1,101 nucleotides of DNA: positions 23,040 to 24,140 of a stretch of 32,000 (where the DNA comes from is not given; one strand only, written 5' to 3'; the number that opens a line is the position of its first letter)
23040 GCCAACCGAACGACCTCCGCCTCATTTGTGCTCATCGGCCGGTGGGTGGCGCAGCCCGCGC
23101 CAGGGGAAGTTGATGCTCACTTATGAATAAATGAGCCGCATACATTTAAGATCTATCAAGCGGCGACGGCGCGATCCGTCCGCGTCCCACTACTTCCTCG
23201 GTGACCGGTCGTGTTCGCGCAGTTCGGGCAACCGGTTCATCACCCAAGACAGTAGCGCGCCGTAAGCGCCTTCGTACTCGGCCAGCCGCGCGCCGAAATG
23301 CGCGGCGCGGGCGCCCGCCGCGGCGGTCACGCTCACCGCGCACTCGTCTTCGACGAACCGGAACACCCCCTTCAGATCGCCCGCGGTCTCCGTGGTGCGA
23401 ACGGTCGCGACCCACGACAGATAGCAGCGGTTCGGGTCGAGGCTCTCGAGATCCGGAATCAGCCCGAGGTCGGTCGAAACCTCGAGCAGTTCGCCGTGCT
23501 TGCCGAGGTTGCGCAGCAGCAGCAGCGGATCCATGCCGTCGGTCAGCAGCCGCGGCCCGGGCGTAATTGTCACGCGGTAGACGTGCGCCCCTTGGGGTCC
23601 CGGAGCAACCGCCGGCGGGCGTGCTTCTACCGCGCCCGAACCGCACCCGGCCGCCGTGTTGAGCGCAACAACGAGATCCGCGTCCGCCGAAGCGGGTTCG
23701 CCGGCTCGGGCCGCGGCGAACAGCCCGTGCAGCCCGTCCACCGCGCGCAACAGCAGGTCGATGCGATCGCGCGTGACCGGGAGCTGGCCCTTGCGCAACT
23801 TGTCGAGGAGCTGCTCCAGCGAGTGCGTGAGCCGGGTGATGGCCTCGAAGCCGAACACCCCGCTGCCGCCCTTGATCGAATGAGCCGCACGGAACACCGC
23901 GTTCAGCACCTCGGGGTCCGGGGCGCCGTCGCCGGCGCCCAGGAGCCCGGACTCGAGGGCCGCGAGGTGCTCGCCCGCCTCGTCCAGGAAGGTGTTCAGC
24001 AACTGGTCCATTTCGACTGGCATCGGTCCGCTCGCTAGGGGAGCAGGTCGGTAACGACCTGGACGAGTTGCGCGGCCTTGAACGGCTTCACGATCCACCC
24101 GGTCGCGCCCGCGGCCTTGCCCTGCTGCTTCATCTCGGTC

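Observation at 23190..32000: Chemosensory locus built entirely from soluble parts: two divergent operons with no transmembrane receptor and no CheA kinase core in view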

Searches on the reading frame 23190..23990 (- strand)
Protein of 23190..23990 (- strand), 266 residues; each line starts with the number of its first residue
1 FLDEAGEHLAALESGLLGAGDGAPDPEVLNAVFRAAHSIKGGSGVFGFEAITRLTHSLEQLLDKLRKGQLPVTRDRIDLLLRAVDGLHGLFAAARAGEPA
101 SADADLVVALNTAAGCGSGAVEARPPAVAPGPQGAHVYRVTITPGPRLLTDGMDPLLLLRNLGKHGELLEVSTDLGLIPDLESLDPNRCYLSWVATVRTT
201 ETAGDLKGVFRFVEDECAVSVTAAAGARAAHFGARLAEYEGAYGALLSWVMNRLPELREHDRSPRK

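Call 4: search_protein_families(library=pfam, proteins=[window:23190-23990:-], max_evalue=0.01)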
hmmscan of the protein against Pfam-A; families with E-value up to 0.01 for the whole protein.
window:23190-23990:- (266 aa): 1 family
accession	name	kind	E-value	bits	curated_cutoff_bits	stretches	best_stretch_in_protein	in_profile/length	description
PF01627.28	Hpt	-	1e-18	67.8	24.6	1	1-87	6-81/84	Hpt domain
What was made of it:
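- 23190..24023 (-): Stand-alone phosphotransfer protein of 277 aa: CheA-type P1/Hpt (about 1-125, His48 in HSIKG), a ferredoxin-like domain in the P2 position (147-234), and a Gemmataceae-specific C-terminal helical hairpin (243-273). It has no P3, P4 or P5. Pfam finds Hpt (call 4).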

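Call 26: search_protein_families(library=ncbifam, proteins=[window:23190-23990:-], max_evalue=0.001)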
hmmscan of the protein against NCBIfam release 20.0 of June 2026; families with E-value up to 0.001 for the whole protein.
window:23190-23990:- (266 aa): 2 families
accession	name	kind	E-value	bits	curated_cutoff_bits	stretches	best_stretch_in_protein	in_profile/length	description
NF007835.0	PRK10547.1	equivalog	2.3e-22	79.4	793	1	1-106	10-116/670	chemotaxis protein CheA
NF041336.1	CheA_Halo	equivalog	9.8e-19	67.4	950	1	1-99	8-107/666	chemotaxis protein CheA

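Call 28: find_homologous_proteins(query=window:23190-23990:-, max_evalue=0.001)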
Query window:23190-23990:- (266 aa): 40 proteins with E <= 0.001 among 8000 candidates.
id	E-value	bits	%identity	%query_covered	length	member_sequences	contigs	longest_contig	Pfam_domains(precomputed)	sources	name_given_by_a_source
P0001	2.6e-170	583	100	100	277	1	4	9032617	PF01627.29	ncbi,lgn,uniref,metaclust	ncbi:Chemotaxis protein CheA [Gemmata obscuriglobus]|uniref:HPt domain-containing protein n=1 Tax=Ge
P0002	2.4e-106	373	70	96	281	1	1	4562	PF01627.29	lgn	-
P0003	3.1e-105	370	68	98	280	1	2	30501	PF01627.29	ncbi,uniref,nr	ncbi:Hpt domain-containing protein [Gemmata sp. JC717]|uniref:Hpt domain-containing protein n=1 Tax=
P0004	1.6e-99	351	65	97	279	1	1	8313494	PF01627.29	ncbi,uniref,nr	ncbi:Hpt domain-containing protein [Gemmata sp. G18]|uniref:Hpt domain-containing protein n=1 Tax=Ge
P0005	1.5e-96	341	66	97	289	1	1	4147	PF01627.29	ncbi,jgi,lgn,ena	jgi:two-component system chemotaxis sensor kinase CheA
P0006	3.5e-96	340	65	97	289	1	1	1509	PF01627.29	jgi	jgi:two-component system chemotaxis sensor kinase CheA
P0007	6.6e-87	309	60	97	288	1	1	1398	PF01627.29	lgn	-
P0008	3.0e-84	301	58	97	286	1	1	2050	PF01627.29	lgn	-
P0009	7.3e-83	296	58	97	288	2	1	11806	PF01627.29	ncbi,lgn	-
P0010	7.3e-83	296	57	97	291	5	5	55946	PF01627.29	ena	-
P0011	4.2e-81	290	56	97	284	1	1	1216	PF01627.29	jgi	-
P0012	1.0e-76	276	55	96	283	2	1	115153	PF01627.29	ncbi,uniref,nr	ncbi:Hpt domain-containing protein [Gemmata sp. JC673]|uniref:Hpt domain-containing protein n=1 Tax=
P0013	2.3e-71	258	54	98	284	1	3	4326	PF01627.29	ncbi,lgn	ncbi:MAG TPA: Hpt domain-containing protein [Gemmata sp.]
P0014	2.5e-61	226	47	94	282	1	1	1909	PF01627.29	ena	-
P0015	1.0e-48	184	46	86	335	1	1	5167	PF02895.21,PF01627.29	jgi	jgi:two-component system chemotaxis sensor kinase CheA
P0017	8.9e-47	178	44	83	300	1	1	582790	PF01627.29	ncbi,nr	ncbi:MAG: Hpt domain-containing protein [Gemmatimonadetes bacterium]|nr:Hpt domain-containing protei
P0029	7.0e-20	90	52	37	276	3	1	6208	PF09078.17,PF01627.29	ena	-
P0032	2.4e-17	81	33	86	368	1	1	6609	PF07194.17,PF02895.21,PF01627.29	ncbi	ncbi:MAG TPA: Hpt domain-containing protein, partial [Coriobacteriia bacterium]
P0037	1.0e-11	63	29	74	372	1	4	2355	PF01627.29,PF13466.13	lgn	-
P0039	2.6e-10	58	32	71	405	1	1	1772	PF07194.17,PF02895.21,PF01627.29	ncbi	ncbi:MAG: Hpt domain-containing protein, partial [Myxococcota bacterium]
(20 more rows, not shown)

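Call 37: predict_structure(alignment_id=A1)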
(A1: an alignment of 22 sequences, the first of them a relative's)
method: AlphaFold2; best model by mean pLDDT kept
length: 277 residues; sequences in the alignment: 22
mean_pLDDT: 86.4   pTM: 0.60
mean pLDDT of the five models: 86.4, 85.1, 84.1, 82.9, 82.8
residues with pLDDT >= 90: 158; 70-90: 85; 50-70: 31; < 50: 3
segments of 3 or more residues with pLDDT < 50: none
pLDDT, mean of each block of 10 residues (from residue 1): 86 98 95 85 98 93 97 96 95 98 96 94 83 53 80 88 80 90 88 87 93 92 86 78 63 82 77 62
secondary structure, 60 per line:
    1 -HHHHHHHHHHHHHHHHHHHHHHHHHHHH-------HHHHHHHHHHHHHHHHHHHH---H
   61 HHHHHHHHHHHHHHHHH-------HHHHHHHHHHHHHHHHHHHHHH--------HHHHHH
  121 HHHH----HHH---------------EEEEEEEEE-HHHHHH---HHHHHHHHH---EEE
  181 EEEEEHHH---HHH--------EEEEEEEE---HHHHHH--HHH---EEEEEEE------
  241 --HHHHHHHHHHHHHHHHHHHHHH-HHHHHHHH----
elements in order: H2-29 H37-56 H60-77 H85-106 H115-124 E147-155 H157-162 H166-174 E178-185 E203-210 H214-219 E228-234 H243-264 H266-273
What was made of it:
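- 23190..24023 (-): The AF2 model has pLDDT 86 (call 37).
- On Split CheA (CheA3/CheA4 type): Its C-terminus is a short helical hairpin (call 37).
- The Hpt protein does lack P3-P5 (calls 4, 37).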

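Call 39: fold_search(model_id=the predicted structure, library=pdb)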
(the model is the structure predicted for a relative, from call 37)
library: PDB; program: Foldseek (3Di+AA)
matches with E <= 10: 1058; with E <= 0.001: 11
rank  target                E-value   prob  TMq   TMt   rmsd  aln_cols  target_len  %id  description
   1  2lp4_MODEL_1_A        5.8e-09  1.00  0.41  0.50  12.2       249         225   27  Solution structure of P1-CheY/P2 complex in bacterial chemotaxis (released 2012-10-24)
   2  1i5n_A                4.7e-08  1.00  0.40  0.83   2.5       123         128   40  Crystal structure of the P1 domain of CheA from Salmonella typhimurium (released 2001-07-11)
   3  1i5n_D                5.3e-08  1.00  0.41  0.86   1.6       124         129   41  Crystal structure of the P1 domain of CheA from Salmonella typhimurium (released 2001-07-11)
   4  1i5n_C                1.3e-07  1.00  0.40  0.85   2.4       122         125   40  Crystal structure of the P1 domain of CheA from Salmonella typhimurium (released 2001-07-11)
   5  1i5n_B                2.6e-07  1.00  0.39  0.84   2.0       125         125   40  Crystal structure of the P1 domain of CheA from Salmonella typhimurium (released 2001-07-11)
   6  8c5v_C                8.7e-07  1.00  0.40  0.81   2.6       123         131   40  Chemotaxis core signalling unit from E protein lysed E. coli cells (released 2023-09-13)
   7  6ff6                  2.2e-05  1.00  0.36  0.45   2.4       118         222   34  Crystal structure of novel repeat protein BRIC1 (released 2018-09-05)
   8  3kyi_A                5.5e-05  1.00  0.40  0.82   2.4       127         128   25  Crystal structure of the phosphorylated P1 domain of CheA3 in complex with CheY6 from R. sphaeroides (released 2010-02-16)
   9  1tqg                  7.4e-05  1.00  0.35  0.87   1.5       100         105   34  CheA phosphotransferase domain from Thermotoga maritima (released 2004-09-07)
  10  2ld6_MODEL_1_A        1.6e-04  1.00  0.38  0.76   2.5       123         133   32  Solution Structure of Histidine Phosphotransfer Domain of CheA (released 2011-10-12)
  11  3kyj_A                1.7e-04  1.00  0.39  0.80   2.1       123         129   26  Crystal structure of the P1 domain of CheA3 in complex with CheY6 from R. sphaeroides (released 2010-02-16)
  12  3u3b_A                1.1e-03  1.00  0.35  0.90   1.5       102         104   20  Crystal Structure of Computationally Redesigned Four-Helix Bundle (released 2012-06-13)
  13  7t2y_A                1.3e-03  1.00  0.34  0.86   1.6        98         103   22  X-ray structure of a designed cold unfolding four helix bundle (released 2022-03-02)
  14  3u3b_B                2.6e-03  1.00  0.33  0.84   1.7        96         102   22  Crystal Structure of Computationally Redesigned Four-Helix Bundle (released 2012-06-13)
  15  1lou                  5.2e-03  1.00  0.23  0.57   5.1       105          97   18  RIBOSOMAL PROTEIN S6 (released 1998-11-30)
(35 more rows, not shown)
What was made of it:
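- On CheA P2 (CheY-binding) domain, Pfam PF07194/PF09078: The whole protein aligns best to the E. coli P1-P2 chain 2lp4_A (249 columns, E 6e-9; call 39).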

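Call 44: search_protein_representatives(protein=P0001)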
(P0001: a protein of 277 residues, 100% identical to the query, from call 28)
Query: 277 residues. Proteins with E-value up to 0.001 (for the whole library): 25765; up to 1e-10: 8852; up to 1e-30: 356. The best 150 are listed.
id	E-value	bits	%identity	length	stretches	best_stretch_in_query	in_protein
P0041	5.9e-125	432.7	30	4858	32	4-93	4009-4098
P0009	8.0e-88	310.9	62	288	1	1-270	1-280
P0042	3.8e-66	239.8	27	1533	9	7-124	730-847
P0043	5.0e-64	232.9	31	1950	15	5-89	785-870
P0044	1.6e-61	224.7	49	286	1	1-234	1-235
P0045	9.1e-57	209.1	39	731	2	2-239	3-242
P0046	4.5e-56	206.8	49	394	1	1-237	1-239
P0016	4.7e-52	193.6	45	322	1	2-234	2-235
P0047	5.1e-52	193.5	37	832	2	10-257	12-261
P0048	3.2e-51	190.9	29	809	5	4-120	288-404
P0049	3.7e-51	190.7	46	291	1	1-240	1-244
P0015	2.2e-50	188.1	45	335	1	3-237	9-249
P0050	2.4e-50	188.0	42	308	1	4-236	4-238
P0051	5.1e-50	186.9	46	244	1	1-239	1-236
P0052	6.2e-50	186.6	38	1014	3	5-123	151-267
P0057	1.1e-47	179.2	44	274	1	1-226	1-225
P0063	2.7e-45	171.4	38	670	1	1-235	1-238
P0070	2.3e-44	168.4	41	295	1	4-253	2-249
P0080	2.3e-42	161.9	40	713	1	6-239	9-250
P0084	7.9e-42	160.1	46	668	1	7-246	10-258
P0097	1.4e-39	152.7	43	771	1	5-239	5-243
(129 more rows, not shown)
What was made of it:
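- On CheA P2 (CheY-binding) domain, Pfam PF07194/PF09078: It lies at residues 1 to about 240 of many proteins of 650-1000 aa (call 44).
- Tried and rejected: Many hits of 220-420 aa (call 44) could be fragments.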

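Call 45: list_cluster_members(proteins=[P0045, P0084, P0097, P0063, P0080, P0044, P0049, P0050, P0057, P0070])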
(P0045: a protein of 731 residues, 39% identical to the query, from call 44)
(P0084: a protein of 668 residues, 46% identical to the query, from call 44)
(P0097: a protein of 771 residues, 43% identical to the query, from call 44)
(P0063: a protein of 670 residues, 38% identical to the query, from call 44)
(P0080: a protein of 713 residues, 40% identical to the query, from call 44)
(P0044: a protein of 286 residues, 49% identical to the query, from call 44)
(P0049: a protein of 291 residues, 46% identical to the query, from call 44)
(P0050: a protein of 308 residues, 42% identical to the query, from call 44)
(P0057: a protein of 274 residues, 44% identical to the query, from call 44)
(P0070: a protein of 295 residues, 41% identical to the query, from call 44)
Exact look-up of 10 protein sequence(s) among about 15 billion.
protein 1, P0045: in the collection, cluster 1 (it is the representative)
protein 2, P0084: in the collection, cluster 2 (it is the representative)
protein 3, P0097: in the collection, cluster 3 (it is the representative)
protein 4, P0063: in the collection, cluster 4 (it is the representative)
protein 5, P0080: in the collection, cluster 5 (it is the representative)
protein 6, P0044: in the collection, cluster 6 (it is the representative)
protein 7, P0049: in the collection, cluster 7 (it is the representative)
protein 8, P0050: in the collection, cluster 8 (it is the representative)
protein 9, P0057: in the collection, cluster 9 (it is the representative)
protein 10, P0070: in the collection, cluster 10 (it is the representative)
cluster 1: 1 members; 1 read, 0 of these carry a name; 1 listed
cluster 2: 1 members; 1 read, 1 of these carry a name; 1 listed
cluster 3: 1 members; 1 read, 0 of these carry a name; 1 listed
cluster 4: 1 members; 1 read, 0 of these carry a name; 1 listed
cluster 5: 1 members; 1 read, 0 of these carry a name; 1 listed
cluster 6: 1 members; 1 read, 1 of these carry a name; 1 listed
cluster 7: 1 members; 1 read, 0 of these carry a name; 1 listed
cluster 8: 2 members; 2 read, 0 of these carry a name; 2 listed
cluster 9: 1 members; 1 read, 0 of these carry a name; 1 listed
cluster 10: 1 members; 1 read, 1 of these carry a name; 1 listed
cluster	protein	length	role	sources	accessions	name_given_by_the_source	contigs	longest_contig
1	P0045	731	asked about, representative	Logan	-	-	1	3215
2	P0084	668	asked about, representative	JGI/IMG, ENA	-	two-component system chemotaxis sensor kinase CheA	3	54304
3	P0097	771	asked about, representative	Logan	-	-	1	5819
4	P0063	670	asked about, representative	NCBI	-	-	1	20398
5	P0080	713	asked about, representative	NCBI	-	-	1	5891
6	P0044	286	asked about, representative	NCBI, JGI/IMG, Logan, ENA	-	two-component system chemotaxis sensor kinase CheA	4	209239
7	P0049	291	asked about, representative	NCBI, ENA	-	-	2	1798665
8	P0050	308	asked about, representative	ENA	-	-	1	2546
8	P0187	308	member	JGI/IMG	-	-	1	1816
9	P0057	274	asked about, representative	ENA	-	-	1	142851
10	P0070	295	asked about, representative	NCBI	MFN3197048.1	MAG: Hpt domain-containing protein, partial [Bradymonadia bacterium]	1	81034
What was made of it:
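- Tried and rejected: Cluster look-up gave almost no organism names (call 45), so I make no claim about how widespread true stand-alone forms are outside Gemmataceae.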

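Call 46: find_encoding_contigs(protein=P0017, flank=10000, max_places=2)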
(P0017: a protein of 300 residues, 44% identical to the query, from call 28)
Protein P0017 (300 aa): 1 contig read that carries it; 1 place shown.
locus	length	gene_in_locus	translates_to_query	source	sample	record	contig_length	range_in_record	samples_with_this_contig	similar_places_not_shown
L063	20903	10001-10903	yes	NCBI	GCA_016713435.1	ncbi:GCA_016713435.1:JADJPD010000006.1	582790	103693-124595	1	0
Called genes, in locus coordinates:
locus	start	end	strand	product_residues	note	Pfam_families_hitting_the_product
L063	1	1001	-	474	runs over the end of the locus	PF10091:Glycoamylase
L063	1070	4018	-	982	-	PF13620:CarboxypepD_reg, PF25183:OMP_b-brl_4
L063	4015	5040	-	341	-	PF00356:LacI, PF00532:Peripla_BP_1, PF13407:Peripla_BP_4, PF13377:Peripla_BP_3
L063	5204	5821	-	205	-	-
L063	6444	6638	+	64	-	PF01165:Ribosomal_S21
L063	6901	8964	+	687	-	PF12437:GSIII_N, PF00120:Gln-synt_C, PF18318:Gln-synt_C-ter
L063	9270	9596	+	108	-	PF01740:STAS, PF13466:STAS_2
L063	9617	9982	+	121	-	PF00072:Response_reg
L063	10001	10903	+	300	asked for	PF01627:Hpt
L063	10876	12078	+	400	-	PF02895:H-kinase_dim, PF02518:HATPase_c, PF01584:CheW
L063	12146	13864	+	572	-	PF12729:4HB_MCP_1, PF00672:HAMP, PF00015:MCPsignal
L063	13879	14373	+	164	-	PF01584:CheW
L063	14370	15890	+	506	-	PF03705:CheR_N, PF01739:CheR, PF03975:CheD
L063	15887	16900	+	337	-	PF00015:MCPsignal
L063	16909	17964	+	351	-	PF00072:Response_reg, PF01339:CheB_methylest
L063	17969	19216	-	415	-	PF00512:HisKA, PF02518:HATPase_c, PF00072:Response_reg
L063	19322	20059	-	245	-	PF02036:SCP2 (weak)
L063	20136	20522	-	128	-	PF00072:Response_reg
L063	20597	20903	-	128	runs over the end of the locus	-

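Call 47: find_encoding_contigs(protein=P0037, flank=8000, max_places=3)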
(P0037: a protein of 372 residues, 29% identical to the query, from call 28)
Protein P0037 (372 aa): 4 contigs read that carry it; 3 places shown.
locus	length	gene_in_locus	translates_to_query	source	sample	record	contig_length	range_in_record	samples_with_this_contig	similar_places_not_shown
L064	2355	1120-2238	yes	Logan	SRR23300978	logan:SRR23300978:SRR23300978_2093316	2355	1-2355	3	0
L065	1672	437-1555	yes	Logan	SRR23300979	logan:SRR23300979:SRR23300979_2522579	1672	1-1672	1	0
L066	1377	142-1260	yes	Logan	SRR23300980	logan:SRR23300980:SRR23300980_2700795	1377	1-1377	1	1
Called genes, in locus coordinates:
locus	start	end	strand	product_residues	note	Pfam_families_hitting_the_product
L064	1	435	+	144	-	?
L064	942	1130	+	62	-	-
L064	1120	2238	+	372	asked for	PF01627:Hpt, PF13466:STAS_2 (weak)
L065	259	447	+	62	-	-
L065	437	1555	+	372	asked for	PF01627:Hpt, PF13466:STAS_2 (weak)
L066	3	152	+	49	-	?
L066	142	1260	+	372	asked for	PF01627:Hpt, PF13466:STAS_2 (weak)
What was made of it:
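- An Hpt-STAS fusion protein exists (P0037; calls 28, 47).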
